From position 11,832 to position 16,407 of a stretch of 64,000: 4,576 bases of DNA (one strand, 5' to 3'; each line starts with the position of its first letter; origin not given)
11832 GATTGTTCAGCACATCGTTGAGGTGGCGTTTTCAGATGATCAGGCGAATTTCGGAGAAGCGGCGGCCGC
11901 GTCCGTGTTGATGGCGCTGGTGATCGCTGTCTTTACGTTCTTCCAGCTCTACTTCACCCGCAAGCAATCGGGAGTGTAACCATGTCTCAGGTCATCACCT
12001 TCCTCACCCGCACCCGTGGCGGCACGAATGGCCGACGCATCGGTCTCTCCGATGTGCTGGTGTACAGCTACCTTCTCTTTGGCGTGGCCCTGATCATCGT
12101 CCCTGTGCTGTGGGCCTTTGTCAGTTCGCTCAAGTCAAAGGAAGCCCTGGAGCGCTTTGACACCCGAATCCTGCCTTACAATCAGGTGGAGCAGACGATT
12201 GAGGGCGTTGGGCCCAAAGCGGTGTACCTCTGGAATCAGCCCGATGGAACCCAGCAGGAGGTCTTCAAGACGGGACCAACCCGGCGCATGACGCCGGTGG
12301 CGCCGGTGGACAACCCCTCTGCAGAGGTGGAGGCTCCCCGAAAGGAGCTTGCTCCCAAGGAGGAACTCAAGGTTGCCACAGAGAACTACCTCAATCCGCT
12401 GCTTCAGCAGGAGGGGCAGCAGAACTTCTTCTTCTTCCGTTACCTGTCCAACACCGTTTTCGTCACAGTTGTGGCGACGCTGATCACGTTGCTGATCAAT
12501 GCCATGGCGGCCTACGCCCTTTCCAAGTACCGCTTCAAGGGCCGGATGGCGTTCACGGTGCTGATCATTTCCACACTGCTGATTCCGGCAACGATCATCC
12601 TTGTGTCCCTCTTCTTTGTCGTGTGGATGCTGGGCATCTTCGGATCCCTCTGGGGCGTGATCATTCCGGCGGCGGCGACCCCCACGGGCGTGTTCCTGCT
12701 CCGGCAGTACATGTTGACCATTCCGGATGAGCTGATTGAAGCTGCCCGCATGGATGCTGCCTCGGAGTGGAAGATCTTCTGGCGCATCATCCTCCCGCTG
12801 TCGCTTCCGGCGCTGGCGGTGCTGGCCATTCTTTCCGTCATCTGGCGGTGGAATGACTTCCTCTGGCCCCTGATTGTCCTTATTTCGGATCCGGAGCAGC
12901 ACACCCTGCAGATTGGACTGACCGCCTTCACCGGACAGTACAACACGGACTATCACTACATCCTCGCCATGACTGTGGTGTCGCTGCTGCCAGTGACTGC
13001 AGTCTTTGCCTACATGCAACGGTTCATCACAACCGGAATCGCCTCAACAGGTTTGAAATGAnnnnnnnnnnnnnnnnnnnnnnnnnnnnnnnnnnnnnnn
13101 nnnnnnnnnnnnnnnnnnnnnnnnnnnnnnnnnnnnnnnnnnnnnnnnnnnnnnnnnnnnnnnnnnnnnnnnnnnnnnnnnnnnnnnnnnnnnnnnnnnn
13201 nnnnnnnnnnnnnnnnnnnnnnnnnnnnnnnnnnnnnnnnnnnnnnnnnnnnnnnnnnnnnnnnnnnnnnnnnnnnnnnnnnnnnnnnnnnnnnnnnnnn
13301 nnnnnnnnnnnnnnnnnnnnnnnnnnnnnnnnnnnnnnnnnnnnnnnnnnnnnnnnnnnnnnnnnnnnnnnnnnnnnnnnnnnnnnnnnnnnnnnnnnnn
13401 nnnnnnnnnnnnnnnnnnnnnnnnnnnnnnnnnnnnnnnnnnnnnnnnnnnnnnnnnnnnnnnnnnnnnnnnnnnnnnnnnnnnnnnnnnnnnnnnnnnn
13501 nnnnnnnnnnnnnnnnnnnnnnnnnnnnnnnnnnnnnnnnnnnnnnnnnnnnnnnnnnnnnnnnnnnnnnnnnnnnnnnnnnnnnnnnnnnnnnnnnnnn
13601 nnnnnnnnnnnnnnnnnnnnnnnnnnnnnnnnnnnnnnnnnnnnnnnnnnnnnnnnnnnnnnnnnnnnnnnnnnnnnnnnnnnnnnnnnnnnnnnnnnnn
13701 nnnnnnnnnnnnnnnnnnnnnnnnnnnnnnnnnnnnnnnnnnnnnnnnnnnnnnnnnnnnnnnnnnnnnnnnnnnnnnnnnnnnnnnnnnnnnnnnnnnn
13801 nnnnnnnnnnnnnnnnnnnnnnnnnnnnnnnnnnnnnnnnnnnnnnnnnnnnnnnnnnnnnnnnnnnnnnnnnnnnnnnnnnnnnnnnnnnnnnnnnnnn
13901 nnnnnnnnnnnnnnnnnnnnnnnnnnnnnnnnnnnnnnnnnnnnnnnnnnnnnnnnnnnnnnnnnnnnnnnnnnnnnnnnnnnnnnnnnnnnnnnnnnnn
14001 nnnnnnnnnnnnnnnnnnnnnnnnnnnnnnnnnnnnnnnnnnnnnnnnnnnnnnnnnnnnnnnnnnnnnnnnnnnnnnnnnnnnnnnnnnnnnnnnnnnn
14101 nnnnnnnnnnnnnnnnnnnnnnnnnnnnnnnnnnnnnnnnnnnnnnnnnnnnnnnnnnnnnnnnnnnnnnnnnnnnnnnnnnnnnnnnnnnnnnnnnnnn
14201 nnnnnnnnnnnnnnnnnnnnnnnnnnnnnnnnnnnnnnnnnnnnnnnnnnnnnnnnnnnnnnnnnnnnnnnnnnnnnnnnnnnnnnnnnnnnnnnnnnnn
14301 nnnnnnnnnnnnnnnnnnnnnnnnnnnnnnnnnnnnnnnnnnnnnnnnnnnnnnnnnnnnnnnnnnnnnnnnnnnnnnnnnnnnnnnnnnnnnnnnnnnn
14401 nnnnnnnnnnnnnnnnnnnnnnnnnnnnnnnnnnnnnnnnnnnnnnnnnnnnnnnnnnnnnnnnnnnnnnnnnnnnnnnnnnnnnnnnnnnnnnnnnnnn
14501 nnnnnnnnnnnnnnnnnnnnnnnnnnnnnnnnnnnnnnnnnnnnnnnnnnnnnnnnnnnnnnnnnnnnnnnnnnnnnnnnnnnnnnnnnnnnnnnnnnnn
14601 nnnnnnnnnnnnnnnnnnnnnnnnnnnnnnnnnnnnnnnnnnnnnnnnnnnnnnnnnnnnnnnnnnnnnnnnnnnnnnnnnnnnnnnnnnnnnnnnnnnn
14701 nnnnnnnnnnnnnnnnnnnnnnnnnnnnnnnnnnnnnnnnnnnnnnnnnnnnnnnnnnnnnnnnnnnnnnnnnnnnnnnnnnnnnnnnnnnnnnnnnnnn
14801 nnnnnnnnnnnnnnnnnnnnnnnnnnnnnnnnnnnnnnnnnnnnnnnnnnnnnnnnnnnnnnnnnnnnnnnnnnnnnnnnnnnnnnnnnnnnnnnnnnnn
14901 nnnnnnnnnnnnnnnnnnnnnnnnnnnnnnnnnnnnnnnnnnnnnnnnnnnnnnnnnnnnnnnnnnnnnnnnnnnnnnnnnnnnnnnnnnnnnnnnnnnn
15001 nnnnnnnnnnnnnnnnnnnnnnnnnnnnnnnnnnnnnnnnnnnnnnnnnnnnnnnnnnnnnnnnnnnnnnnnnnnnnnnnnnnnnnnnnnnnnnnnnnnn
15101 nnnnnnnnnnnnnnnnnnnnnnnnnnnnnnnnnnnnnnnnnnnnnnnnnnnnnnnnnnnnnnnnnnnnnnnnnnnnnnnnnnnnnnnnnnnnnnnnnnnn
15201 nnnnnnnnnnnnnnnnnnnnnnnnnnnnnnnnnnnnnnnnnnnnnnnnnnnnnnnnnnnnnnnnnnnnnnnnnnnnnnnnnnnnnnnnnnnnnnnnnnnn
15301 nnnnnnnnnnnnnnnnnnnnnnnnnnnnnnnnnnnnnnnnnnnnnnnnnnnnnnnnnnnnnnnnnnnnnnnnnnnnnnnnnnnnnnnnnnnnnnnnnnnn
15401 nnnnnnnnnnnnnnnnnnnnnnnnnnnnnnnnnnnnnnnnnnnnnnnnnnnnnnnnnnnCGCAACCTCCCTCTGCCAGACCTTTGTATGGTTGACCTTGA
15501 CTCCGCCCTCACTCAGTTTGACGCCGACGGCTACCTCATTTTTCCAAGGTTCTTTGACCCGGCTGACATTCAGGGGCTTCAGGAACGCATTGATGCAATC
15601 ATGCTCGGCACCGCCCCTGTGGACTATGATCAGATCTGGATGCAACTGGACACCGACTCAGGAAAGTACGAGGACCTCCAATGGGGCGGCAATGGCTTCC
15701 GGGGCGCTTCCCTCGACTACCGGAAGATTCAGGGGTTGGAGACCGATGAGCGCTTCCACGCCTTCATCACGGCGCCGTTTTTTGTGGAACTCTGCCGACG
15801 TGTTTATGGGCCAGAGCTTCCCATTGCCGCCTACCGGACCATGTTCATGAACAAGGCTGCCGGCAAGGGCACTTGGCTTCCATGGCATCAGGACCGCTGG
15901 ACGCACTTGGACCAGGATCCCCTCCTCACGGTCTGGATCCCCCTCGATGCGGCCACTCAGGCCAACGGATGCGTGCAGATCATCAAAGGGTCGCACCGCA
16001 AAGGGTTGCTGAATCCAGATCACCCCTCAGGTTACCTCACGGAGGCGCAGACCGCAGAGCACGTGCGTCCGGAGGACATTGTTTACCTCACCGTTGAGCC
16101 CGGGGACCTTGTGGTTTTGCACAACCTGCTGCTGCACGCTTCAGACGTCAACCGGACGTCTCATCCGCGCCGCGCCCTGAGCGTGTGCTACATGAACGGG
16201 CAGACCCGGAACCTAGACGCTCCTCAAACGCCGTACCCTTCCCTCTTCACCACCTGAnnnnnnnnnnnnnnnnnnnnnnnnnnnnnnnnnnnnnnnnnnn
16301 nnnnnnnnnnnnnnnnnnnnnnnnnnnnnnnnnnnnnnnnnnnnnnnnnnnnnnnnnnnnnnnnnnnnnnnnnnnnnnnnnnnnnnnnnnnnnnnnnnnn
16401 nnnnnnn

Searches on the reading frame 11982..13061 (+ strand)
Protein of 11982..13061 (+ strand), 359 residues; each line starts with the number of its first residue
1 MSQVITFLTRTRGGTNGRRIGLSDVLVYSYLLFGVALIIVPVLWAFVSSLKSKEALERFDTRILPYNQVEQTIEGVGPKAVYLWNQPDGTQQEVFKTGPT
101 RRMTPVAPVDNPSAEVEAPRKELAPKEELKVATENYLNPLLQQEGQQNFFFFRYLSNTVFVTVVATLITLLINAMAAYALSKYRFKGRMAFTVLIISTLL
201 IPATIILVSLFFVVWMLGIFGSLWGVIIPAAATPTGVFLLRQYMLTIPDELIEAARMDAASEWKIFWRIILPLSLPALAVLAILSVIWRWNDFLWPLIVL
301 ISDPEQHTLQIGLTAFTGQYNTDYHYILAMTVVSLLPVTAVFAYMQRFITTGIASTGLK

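Call 50: search_protein_families(library=pfam, proteins=[window:11982-13061:+], max_evalue=0.00001)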
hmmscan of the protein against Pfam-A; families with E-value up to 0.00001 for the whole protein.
window:11982-13061:+ (359 aa): 1 family
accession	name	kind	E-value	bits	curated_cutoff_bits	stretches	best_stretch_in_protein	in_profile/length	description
PF00528.27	BPD_transp_1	-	3.6e-19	69.6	26.4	1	177-349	9-178/184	Binding-protein-dependent transport system inner membrane component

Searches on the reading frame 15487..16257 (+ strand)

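Call 50: search_protein_families(library=pfam, proteins=[window:15487-16257:+], max_evalue=0.00001)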
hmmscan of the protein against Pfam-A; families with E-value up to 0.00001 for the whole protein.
window:15487-16257:+ (256 aa): 1 family
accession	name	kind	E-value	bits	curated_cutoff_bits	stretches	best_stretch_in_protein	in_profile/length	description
PF05721.19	PhyH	-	4.4e-30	106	22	1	11-230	1-213/213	Phytanoyl-CoA dioxygenase (PhyH)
